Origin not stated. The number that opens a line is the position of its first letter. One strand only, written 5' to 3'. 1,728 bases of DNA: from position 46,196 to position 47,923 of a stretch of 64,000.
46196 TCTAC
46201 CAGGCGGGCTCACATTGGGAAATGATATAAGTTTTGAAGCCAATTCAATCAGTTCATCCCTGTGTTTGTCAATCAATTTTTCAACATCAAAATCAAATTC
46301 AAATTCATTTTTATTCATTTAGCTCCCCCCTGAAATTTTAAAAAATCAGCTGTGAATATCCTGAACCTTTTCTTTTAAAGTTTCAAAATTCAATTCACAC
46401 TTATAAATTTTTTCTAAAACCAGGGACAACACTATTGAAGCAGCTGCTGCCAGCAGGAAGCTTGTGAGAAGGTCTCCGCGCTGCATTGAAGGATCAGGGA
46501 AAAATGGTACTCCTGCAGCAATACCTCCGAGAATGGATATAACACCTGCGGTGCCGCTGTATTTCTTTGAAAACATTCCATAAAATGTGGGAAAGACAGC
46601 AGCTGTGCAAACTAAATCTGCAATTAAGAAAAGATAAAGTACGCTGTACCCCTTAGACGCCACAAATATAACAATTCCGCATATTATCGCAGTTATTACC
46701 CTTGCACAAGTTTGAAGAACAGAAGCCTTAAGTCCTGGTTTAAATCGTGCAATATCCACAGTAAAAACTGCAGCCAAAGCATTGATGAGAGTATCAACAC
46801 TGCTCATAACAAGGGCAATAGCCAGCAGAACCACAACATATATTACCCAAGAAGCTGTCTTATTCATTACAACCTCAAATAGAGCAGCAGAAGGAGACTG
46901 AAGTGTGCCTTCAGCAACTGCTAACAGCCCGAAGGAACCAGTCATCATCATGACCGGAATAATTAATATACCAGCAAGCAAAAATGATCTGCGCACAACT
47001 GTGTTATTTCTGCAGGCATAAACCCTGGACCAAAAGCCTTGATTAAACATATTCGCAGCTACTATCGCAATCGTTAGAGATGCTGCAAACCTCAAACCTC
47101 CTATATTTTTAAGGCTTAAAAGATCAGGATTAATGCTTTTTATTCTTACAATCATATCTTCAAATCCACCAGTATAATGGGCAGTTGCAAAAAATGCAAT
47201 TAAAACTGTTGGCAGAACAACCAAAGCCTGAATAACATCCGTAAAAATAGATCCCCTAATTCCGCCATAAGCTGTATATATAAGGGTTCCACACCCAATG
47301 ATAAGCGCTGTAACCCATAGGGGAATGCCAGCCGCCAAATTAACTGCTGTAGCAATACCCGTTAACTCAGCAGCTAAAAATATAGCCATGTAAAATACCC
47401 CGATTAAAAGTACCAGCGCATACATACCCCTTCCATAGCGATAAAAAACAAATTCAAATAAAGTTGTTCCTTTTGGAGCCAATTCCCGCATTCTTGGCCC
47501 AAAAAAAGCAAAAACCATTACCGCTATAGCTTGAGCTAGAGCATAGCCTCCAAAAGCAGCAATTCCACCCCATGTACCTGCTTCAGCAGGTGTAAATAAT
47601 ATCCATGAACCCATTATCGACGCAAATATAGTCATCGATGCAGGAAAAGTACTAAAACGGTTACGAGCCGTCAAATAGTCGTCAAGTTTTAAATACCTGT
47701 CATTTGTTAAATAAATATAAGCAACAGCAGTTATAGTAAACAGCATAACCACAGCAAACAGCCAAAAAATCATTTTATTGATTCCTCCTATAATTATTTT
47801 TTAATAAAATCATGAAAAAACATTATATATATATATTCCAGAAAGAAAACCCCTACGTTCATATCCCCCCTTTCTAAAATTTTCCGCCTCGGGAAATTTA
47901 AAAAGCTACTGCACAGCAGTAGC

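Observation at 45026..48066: TPP riboswitch controlling an SSS-family transporter plus a YlmB-like M20 amidohydrolase: candidate thiamine-pyrimidine salvage module with an unusual transporter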

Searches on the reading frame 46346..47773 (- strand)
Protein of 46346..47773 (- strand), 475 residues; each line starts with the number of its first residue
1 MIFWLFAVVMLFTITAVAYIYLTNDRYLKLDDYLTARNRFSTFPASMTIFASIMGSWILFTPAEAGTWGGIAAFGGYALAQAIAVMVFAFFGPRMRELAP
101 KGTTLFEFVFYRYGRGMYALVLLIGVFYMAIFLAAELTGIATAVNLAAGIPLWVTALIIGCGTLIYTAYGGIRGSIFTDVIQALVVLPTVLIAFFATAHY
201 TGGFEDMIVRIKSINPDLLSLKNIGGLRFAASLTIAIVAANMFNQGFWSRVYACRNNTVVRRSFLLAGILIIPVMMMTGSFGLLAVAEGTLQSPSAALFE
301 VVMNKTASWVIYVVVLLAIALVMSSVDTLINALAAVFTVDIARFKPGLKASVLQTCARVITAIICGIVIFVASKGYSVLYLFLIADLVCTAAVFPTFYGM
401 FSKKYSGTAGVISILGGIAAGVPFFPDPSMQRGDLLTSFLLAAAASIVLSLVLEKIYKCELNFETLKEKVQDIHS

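Call 4: search_protein_families(library=pfam, proteins=[window:46346-47773:-])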
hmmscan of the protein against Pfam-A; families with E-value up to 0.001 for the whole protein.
window:46346-47773:- (475 aa): 1 family
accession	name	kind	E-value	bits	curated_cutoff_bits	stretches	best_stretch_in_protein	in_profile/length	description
PF00474.23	SSF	-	2.1e-23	83.3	22.8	1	33-406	1-395/406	Sodium:solute symporter family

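Call 5: search_protein_families(library=ncbifam, proteins=[window:46346-47773:-])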
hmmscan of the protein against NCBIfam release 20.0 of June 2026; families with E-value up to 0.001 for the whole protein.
window:46346-47773:- (475 aa): 4 families
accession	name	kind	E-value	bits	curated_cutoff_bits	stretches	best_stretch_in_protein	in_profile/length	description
TIGR00813.1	sss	superfamily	2e-30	106.2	184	1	33-416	1-410/411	sodium/solute symporter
TIGR02119.1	panF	equivalog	1.4e-14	54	328.05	1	6-420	9-433/471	sodium/pantothenate symporter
NF007790.0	PRK10484.1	equivalog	3.3e-06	26.2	401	1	117-473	128-499/527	solute:sodium symporter family transporter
TIGR02121.1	Na_Pro_sym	equivalog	2.8e-05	23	515.5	1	4-467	5-484/488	sodium/proline symporter PutP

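Call 7: find_homologous_proteins(query=window:46346-47773:-)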
Query window:46346-47773:- (475 aa): 612 proteins with E <= 0.001 among 8000 candidates; the best 120 are listed.
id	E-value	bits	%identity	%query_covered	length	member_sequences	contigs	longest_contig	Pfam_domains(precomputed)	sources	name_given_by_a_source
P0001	2.8e-261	885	87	100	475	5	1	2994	PF00474.24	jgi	-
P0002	3.0e-212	724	69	100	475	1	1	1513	PF00474.24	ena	-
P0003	4.2e-200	684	66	100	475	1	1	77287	PF00474.24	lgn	-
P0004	1.9e-192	658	65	100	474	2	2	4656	PF00474.24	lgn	-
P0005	2.2e-188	645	75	84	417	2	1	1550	PF00474.24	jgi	-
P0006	1.2e-171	590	60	98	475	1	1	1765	PF00474.24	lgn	-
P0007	3.8e-171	588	58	100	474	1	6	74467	PF00474.24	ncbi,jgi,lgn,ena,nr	ncbi:MAG: hypothetical protein KGZ79_10930 [Dethiobacter sp.]|jgi:Na+/proline symporter|nr:hypotheti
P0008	1.5e-170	586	61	92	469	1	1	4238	PF00474.24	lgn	-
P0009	1.5e-170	586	58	100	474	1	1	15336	PF00474.24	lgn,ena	-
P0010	3.2e-170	585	58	99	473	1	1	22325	PF00474.24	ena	-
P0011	6.3e-169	581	57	100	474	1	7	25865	PF00474.24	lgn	-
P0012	8.2e-168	577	57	97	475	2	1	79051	PF00474.24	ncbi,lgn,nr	ncbi:MAG: hypothetical protein Q7J85_03600 [Bacillota bacterium]|nr:hypothetical protein [Bacillota 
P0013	3.7e-167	575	58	99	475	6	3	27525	PF00474.24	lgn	-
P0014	8.0e-166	571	58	100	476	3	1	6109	PF00474.24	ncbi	-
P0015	1.6e-165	570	57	99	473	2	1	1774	PF00474.24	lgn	-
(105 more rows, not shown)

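Call 12: find_related_loci(query=A1, collection=genome_contigs, flank=6000)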
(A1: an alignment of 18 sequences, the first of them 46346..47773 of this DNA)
Query A1 (475 aa) in genome_contigs; peptide patterns used: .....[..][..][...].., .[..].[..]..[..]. (x = any residue, [..] = any of these).
599 stretches matched a pattern (row limit reached: there are more); 583 encode a relative of the query (tblastn E <= 1e-3); the best 80 are kept; 80 distinct loci.
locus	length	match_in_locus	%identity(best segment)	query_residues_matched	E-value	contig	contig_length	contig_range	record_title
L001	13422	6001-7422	87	1-474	0e+0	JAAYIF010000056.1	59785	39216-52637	MAG: Clostridia bacterium isolate AS09scLD_70 389294_AS09, whole genome shotgun sequence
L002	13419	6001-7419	58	1-474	0e+0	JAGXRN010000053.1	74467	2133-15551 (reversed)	MAG: Dethiobacter sp. isolate CROMO_A_105 c_000000706679, whole genome shotgun sequence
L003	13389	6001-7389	57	12-474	3e-170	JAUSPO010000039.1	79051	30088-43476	MAG: Bacillota bacterium isolate E21_metabat.bin.75 E21_k141_150436, whole genome shotgun sequence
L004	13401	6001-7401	56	9-475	3e-166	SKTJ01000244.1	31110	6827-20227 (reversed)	MAG: Syntrophomonadaceae bacterium isolate CSSed162cmA_56 CSSed16-2cmA-1953, whole genome shotgun sequence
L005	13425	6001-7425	56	5-475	4e-157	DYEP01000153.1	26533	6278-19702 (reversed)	MAG TPA_asm: Symbiobacterium sp. isolate Tomsk_54_12 Tomsk_k141_41027, whole genome shotgun sequence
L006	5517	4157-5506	56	9-458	2e-158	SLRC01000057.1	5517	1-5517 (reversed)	MAG: Syntrophomonadaceae bacterium isolate CSSed165cm_560 CSSed16-5cm-73749, whole genome shotgun sequence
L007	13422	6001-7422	58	1-474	8e-156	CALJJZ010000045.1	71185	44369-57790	MAG: uncultured Firmicutes bacterium isolate N1_Bin_Bin_71_sub_1 genome assembly, contig: c_000003442105, whole genome s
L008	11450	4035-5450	58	5-475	2e-155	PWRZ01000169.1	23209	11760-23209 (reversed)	MAG: Syntrophomonadaceae bacterium isolate CSSed11_109 CS-Sed11-C2122, whole genome shotgun sequence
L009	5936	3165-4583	50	1-472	1e-146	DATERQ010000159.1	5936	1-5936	MAG TPA_asm: bacterium isolate SMAG_U9077 k141_253467, whole genome shotgun sequence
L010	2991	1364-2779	49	1-473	4e-149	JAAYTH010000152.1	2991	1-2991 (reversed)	MAG: Bacillota bacterium isolate AS23ysBPME_97 196954_AS23, whole genome shotgun sequence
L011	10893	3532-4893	48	15-470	5e-138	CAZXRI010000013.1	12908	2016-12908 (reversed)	MAG TPA_asm: uncultured Methanosarcinales archaeon isolate SRP062349_co5_102 genome assembly, contig: NODE_1913_length_1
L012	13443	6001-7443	45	5-473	3e-130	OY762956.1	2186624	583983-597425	MAG: Dehalococcoidia bacterium isolate caf6cba7-c187-4a53-abc2-184ab5dfaca7 genome assembly, chromosome: 1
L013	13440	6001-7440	45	7-474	3e-128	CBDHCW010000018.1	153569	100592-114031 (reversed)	MAG: Dehalococcoidia bacterium isolate f317910e-ed28-456f-a3ed-2e11039cb329 genome assembly, contig: contig_18, whole ge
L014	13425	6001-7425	45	10-474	3e-128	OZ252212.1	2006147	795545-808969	MAG: Dehalococcoidia bacterium isolate 2c0ee643-f4a4-4bf7-88cd-b43e800f7193 genome assembly, chromosome: 1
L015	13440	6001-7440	44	6-473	8e-128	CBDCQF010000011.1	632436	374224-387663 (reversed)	MAG: Dehalococcoidia bacterium isolate 8589e614-779c-4ca0-8cdb-dbf8187772a7 genome assembly, contig: contig_11, whole ge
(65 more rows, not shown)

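Call 16: find_encoding_contigs(protein=P0003, flank=6000, max_places=2)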
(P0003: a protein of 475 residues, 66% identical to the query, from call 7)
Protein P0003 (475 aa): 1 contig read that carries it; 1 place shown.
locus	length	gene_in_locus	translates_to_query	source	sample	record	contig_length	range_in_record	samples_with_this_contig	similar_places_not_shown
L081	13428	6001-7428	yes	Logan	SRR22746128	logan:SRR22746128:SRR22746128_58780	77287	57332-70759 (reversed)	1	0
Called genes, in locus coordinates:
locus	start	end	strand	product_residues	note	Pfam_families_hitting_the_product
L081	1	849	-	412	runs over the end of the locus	PF01168:Ala_racemase_N, PF00842:Ala_racemase_C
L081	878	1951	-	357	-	PF02388:FemAB, PF13480:Acetyltransf_6, PF02388:FemAB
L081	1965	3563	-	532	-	PF06418:CTP_synth_N, PF00117:GATase, PF07722:Peptidase_C26 (faint)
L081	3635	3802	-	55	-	-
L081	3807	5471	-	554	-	PF03485:Arg_tRNA_synt_N, PF00133:tRNA-synt_1 (faint), PF00750:tRNA-synt_1d, PF01406:tRNA-synt_1e (faint), PF09334:tRNA-synt_1g (faint), PF05746:DALR_1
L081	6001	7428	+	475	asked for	PF00474:SSF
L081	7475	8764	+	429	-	PF04389:Peptidase_M28 (weak), PF01546:Peptidase_M20, PF07687:M20_dimer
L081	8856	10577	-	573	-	PF00930:DPPIV_N (faint), PF26550:Tricorn_2nd (weak), PF26549:Tricorn_N, PF07676:PD40 (weak), PF23381:Beta-prop_IFT122_1st (weak), PF25174:Beta-prop_THOC3 (weak), PF26550:Tricorn_2nd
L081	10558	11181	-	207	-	PF04542:Sigma70_r2, PF08281:Sigma70_r4_2, PF04545:Sigma70_r4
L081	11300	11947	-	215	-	PF07758:DUF1614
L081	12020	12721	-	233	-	PF01209:Ubie_methyltran, PF13489:Methyltransf_23, PF02353:CMAS, PF05175:MTS, PF07021:MetW, PF13649:Methyltransf_25, PF13847:Methyltransf_31, PF08241:Methyltransf_11, +3 more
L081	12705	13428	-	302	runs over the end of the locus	PF14689:SPOB_a, PF02518:HATPase_c, PF14501:HATPase_c_5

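Call 17: find_encoding_contigs(protein=P0007, flank=6000, max_places=2)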
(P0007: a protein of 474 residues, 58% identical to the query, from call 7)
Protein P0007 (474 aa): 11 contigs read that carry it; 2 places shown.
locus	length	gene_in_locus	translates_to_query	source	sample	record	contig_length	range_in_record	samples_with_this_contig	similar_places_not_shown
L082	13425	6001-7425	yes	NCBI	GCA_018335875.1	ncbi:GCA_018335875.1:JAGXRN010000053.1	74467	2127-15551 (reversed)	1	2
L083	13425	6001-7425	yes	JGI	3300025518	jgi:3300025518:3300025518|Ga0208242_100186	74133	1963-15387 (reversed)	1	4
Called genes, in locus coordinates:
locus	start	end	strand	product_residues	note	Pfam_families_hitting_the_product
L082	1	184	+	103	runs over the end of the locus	PF00829:Ribosomal_L21p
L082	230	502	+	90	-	PF01016:Ribosomal_L27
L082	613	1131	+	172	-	PF14689:SPOB_a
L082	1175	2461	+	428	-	PF01018:GTP1_OBG, PF01926:MMR_HSR1, PF02421:FeoB_N, PF09269:DUF1967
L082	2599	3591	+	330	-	PF01972:SDH_protease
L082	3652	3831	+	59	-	-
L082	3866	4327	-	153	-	PF00011:HSP20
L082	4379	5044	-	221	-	-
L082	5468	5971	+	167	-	PF09512:ThiW, PF12822:ECF_trnsprt (weak)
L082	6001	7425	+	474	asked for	PF00474:SSF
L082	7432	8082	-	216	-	PF02581:TMP-TENI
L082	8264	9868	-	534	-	PF00009:GTP_EFTU, PF01926:MMR_HSR1 (weak), PF22042:EF-G_D2, PF03144:GTP_EFTU_D2 (weak), PF14492:EFG_III (weak), PF16658:RF3_C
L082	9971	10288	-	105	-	PF00543:P-II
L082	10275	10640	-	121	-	PF00543:P-II (weak)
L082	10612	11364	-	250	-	PF07556:DUF1538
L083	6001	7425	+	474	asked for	PF00474:SSF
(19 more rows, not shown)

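Call 18: find_encoding_contigs(protein=P0012, flank=6000, max_places=2)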
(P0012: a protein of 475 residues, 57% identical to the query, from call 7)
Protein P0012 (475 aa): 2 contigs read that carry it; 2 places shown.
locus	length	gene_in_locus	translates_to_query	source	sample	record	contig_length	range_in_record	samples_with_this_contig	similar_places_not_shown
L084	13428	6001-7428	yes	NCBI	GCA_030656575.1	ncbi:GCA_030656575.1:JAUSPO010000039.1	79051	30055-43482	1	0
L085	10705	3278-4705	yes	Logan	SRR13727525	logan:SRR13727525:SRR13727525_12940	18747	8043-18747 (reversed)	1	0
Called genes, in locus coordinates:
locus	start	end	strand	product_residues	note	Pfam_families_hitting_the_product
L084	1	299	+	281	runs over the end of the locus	PF12849:PBP_like_2, PF13531:SBP_bac_11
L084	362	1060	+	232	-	PF00528:BPD_transp_1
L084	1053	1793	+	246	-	PF00005:ABC_tran, PF13304:AAA_21 (faint), PF02463:SMC_N (weak)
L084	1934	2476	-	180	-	PF20122:DUF6512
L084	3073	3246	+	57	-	-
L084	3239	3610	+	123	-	PF13744:HTH_37 (weak), PF01381:HTH_3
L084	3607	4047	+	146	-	-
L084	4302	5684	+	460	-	PF07690:MFS_1, PF13347:MFS_2, PF07690:MFS_1 (weak)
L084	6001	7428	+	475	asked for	PF00474:SSF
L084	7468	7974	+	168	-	PF09512:ThiW, PF12822:ECF_trnsprt (weak)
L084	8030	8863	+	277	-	PF01256:Carb_kinase (weak), PF08543:Phos_pyr_kin, PF00294:PfkB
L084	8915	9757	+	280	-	PF02110:HK, PF08543:Phos_pyr_kin (weak)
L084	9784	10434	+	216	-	PF02581:TMP-TENI, PF01180:DHO_dh (weak)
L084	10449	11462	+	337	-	PF00586:AIRS, PF02769:AIRS_C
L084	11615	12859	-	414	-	PF01595:CNNM, PF00571:CBS, PF03471:CorC_HlyC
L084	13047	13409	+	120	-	-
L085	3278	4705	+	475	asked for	PF00474:SSF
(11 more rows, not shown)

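Call 36: find_encoding_contigs(protein=P0004, flank=3000, max_places=2)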
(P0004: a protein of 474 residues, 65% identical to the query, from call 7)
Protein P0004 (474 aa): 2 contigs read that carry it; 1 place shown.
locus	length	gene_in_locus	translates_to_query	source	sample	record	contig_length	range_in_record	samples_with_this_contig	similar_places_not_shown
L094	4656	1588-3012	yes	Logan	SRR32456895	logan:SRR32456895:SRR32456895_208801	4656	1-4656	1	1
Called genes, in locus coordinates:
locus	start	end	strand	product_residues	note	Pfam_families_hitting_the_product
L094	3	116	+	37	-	?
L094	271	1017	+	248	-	PF18917:LiaI-LiaF-like_TM1, PF22570:LiaF-TM, PF09922:LiaF-like_C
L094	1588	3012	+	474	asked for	PF00474:SSF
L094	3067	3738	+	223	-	PF27111:Rv1352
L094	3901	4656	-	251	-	?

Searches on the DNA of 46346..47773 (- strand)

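Call 15: search_rna_families(sources=[L001, L002, L003, L004, L005, L006, L007, L008, L009, L010, L011, L038], threshold=gathering)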
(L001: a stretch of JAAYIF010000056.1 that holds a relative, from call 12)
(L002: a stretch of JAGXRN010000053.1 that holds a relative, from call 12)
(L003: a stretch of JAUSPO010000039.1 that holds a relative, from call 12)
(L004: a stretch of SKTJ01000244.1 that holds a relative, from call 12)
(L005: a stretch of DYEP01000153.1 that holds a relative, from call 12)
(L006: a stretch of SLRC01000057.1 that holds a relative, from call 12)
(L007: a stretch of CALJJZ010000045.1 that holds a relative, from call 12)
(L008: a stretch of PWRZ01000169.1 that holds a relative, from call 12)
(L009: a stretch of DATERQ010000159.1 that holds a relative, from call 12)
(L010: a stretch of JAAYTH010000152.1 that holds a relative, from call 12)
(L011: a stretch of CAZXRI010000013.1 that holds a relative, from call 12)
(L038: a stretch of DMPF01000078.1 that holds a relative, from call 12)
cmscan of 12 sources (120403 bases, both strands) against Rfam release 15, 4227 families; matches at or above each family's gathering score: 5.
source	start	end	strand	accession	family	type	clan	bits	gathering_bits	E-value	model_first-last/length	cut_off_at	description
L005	4864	5025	-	RF02001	group-II-D1D4-3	Intron;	CL00102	99.1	32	1e-18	1-170/170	no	Group II catalytic intron D1-D4-3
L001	5726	5840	+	RF00059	TPP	Cis-reg; riboswitch;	-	74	54.3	2e-12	1-105/105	no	TPP riboswitch aptamer (THI element)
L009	2995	3105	+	RF00059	TPP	Cis-reg; riboswitch;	-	70.7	54.3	1.3e-11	1-105/105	no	TPP riboswitch aptamer (THI element)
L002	12828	12900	-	RF00005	tRNA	Gene; tRNA;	CL00001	69.4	29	8.5e-13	1-71/71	no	tRNA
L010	73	179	+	RF00059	TPP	Cis-reg; riboswitch;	-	63.2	54.3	8.8e-10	1-105/105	no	TPP riboswitch aptamer (THI element)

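Call 27: search_rna_families(sources=[L081, L082, L084, L087, L088, L089, L090, L091], threshold=gathering)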
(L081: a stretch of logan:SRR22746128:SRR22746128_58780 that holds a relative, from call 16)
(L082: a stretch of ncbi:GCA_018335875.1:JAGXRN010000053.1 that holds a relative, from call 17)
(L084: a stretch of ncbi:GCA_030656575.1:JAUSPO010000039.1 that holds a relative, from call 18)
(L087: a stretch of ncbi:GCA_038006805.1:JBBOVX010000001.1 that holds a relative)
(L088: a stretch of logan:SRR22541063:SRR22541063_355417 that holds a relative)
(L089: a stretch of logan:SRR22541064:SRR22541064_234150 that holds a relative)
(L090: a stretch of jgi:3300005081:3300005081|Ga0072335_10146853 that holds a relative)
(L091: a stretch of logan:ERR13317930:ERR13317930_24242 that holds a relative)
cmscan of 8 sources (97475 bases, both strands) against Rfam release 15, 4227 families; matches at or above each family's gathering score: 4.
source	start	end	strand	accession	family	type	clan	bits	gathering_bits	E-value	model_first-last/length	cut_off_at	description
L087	4794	4899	+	RF00059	TPP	Cis-reg; riboswitch;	-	78.5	54.3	1.2e-13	1-105/105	no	TPP riboswitch aptamer (THI element)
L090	4264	4377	+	RF00059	TPP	Cis-reg; riboswitch;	-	70.9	54.3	9.1e-12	1-105/105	no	TPP riboswitch aptamer (THI element)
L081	5743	5856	+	RF00059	TPP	Cis-reg; riboswitch;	-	69.7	54.3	1.8e-11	1-105/105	no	TPP riboswitch aptamer (THI element)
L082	12828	12900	-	RF00005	tRNA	Gene; tRNA;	CL00001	69.4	29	6.9e-13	1-71/71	no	tRNA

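Call 64: search_rna_families(source=L084, start=5650, end=6000, threshold=evalue, max_evalue=1, show_alignments=1)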
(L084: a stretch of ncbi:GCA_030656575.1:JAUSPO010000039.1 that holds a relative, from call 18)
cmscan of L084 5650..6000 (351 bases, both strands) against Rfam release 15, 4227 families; matches with E-value up to 1: 2.
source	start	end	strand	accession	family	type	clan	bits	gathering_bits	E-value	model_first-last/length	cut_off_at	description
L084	5796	5933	+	RF00059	TPP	Cis-reg; riboswitch;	-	41.5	54.3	5.5e-07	1-105/105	no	TPP riboswitch aptamer (THI element)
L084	5733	5809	-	RF00206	U54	Gene; snRNA; snoRNA; CD-box;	CL00008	18.3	40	0.89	1-81/81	no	Small nucleolar RNA U54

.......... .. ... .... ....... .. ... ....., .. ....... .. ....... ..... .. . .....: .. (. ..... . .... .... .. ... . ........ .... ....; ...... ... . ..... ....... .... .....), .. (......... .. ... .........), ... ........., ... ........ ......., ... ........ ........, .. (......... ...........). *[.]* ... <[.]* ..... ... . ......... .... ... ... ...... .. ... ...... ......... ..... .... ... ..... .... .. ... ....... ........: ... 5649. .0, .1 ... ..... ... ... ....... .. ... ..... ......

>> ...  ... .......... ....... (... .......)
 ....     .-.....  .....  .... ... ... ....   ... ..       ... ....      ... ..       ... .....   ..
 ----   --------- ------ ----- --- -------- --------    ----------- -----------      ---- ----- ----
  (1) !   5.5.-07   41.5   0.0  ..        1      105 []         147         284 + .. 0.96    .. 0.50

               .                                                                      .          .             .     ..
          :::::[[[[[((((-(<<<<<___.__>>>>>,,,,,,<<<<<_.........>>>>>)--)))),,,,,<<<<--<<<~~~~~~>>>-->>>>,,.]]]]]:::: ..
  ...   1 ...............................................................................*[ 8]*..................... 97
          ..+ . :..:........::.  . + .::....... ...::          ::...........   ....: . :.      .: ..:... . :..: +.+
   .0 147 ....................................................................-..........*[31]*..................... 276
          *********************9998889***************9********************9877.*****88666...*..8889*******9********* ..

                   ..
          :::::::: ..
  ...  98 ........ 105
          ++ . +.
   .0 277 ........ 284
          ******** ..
